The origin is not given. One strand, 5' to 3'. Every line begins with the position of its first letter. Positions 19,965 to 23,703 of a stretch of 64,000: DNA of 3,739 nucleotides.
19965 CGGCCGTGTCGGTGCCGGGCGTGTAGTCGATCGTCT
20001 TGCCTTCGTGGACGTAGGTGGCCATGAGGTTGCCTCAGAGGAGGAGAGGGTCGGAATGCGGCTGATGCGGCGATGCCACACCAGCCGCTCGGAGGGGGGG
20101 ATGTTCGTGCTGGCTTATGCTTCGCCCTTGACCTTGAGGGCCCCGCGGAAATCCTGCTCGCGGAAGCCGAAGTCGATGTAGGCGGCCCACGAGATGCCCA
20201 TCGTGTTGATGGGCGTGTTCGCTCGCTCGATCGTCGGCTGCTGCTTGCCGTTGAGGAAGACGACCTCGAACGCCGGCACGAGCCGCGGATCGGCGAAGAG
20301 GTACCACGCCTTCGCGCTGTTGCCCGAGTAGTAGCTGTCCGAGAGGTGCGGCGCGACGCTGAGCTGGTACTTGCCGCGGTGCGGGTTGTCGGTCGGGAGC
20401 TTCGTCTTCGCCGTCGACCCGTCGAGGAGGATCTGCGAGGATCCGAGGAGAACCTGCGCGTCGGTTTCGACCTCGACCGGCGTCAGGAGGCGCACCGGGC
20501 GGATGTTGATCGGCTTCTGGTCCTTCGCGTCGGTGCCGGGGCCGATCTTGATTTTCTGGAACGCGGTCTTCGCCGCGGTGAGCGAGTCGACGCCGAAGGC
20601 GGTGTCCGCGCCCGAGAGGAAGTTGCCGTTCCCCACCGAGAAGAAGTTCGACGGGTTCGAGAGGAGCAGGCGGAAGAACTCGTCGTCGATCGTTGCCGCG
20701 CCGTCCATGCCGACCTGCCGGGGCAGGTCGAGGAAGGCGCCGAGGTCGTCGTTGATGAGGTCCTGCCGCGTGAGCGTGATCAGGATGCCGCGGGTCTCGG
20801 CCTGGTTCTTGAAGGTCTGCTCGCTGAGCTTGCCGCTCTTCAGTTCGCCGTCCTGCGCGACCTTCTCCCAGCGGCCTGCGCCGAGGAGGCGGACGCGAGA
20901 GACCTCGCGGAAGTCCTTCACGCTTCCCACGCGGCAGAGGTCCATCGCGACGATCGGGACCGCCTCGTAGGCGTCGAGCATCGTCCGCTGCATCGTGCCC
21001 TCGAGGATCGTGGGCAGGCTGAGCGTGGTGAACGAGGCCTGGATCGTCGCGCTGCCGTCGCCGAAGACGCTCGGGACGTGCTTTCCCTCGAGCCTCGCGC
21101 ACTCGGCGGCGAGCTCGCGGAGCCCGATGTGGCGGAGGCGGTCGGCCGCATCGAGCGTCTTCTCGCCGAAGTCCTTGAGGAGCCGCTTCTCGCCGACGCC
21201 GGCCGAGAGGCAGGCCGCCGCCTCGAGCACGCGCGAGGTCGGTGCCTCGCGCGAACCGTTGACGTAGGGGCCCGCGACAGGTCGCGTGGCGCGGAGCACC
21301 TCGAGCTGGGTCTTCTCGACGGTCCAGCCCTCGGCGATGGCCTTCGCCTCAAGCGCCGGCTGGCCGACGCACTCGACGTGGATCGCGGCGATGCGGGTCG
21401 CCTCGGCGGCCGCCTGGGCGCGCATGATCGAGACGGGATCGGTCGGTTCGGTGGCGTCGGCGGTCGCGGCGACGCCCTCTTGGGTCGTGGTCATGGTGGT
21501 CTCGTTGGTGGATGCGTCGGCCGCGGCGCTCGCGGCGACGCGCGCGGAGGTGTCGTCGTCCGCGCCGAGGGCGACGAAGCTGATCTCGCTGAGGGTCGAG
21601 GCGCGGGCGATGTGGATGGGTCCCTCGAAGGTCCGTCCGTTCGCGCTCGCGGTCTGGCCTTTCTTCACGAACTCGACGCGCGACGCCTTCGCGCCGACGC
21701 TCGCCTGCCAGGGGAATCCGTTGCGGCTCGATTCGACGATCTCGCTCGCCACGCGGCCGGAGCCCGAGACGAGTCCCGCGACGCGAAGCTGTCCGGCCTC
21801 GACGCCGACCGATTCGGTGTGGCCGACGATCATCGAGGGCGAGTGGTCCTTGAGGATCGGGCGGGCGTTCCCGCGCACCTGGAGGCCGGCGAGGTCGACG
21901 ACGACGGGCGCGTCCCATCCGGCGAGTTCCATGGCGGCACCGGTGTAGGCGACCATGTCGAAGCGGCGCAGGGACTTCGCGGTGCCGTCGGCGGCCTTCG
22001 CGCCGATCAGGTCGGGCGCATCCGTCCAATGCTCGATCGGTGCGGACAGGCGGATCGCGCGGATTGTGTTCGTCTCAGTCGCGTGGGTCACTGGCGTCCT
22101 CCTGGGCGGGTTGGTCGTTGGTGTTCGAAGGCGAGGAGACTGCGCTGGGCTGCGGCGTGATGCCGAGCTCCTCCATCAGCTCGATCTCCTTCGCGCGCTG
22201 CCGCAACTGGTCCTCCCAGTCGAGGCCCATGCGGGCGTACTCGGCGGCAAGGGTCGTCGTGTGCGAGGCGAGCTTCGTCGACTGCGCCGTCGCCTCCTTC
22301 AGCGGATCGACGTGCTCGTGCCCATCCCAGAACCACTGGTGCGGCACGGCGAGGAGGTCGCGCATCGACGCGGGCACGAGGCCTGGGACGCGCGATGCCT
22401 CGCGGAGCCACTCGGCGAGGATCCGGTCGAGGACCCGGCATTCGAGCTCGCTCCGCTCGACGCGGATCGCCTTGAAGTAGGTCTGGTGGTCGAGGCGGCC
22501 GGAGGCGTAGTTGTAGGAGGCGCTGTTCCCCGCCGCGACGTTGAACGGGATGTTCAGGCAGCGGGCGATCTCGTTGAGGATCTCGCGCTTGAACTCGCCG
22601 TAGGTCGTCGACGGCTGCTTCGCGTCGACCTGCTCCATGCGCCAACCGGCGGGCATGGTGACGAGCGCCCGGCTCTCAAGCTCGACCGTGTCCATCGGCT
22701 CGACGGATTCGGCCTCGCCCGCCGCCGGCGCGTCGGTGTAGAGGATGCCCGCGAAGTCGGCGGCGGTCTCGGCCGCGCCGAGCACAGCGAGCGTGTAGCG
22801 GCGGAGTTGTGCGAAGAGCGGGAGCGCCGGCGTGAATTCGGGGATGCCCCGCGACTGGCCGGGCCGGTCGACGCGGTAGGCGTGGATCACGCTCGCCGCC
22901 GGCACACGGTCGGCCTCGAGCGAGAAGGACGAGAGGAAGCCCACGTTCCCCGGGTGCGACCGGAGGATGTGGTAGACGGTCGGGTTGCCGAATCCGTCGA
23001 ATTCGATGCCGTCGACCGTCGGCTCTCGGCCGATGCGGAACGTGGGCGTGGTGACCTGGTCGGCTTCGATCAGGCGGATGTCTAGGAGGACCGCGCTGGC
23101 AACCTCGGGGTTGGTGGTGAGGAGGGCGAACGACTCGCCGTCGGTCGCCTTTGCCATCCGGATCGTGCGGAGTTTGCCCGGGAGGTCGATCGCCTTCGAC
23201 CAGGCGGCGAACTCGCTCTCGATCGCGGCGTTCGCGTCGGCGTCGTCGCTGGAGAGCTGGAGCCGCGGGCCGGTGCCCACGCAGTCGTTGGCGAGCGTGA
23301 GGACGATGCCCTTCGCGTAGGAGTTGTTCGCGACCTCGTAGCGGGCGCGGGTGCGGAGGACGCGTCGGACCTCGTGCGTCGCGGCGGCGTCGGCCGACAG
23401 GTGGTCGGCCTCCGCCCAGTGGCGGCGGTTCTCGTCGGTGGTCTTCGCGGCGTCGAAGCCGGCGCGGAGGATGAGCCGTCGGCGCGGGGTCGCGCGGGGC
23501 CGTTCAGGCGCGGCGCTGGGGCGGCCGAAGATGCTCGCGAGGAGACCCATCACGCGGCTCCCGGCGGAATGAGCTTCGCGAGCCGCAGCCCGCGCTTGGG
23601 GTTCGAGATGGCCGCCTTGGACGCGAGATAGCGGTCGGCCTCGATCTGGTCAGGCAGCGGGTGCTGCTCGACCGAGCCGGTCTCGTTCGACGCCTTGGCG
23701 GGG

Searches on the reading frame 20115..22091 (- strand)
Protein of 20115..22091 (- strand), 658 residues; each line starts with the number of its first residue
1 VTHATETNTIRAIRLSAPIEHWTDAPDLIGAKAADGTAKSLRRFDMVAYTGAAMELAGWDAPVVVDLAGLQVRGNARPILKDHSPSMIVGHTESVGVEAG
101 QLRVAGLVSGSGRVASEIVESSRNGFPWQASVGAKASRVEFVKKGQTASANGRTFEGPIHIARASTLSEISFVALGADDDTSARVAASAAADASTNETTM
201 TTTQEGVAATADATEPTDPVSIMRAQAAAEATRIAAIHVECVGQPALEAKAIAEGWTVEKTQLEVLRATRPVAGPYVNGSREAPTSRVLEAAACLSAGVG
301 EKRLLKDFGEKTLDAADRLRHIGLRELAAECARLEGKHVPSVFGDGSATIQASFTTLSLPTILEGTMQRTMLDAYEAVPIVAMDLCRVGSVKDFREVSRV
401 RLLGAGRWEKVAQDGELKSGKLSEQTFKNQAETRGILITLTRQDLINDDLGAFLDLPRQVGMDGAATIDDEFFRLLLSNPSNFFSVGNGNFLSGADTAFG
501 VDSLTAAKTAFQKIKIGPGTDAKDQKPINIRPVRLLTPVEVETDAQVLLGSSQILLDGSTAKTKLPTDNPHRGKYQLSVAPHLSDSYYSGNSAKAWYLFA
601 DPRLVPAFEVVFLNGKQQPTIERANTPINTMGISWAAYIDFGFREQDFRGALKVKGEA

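Call 88: search_protein_families(library=phrogs, proteins=[window:20115-22091:-], max_evalue=0.0001)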
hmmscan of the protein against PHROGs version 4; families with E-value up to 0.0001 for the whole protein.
window:20115-22091:- (658 aa): 5 families
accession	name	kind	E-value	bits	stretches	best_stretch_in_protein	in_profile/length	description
phrog_4523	-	head and packaging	3.5e-77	261.6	1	76-656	71-643/644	major head and protease protein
phrog_133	-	head and packaging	1.7e-54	186.6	1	194-656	210-667/668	head maturation protease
phrog_3244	-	head and packaging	6.3e-19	69.8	1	47-228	51-222/326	head maturation protease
phrog_29592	-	unknown function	2.1e-12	47.1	1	350-623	586-852/893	-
phrog_26519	-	unknown function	2.2e-08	35.1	1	454-654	3-190/192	-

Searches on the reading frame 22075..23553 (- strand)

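Call 88: search_protein_families(library=phrogs, proteins=[window:22075-23553:-], max_evalue=0.0001)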
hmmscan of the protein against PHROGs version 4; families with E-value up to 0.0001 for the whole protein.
window:22075-23553:- (492 aa): 2 families
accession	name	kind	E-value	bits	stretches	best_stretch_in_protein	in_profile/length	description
phrog_21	-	head and packaging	5.7e-64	217.5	1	21-487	31-525/1362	portal protein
phrog_537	-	head and packaging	7.6e-21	75.4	1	284-484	20-223/233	portal protein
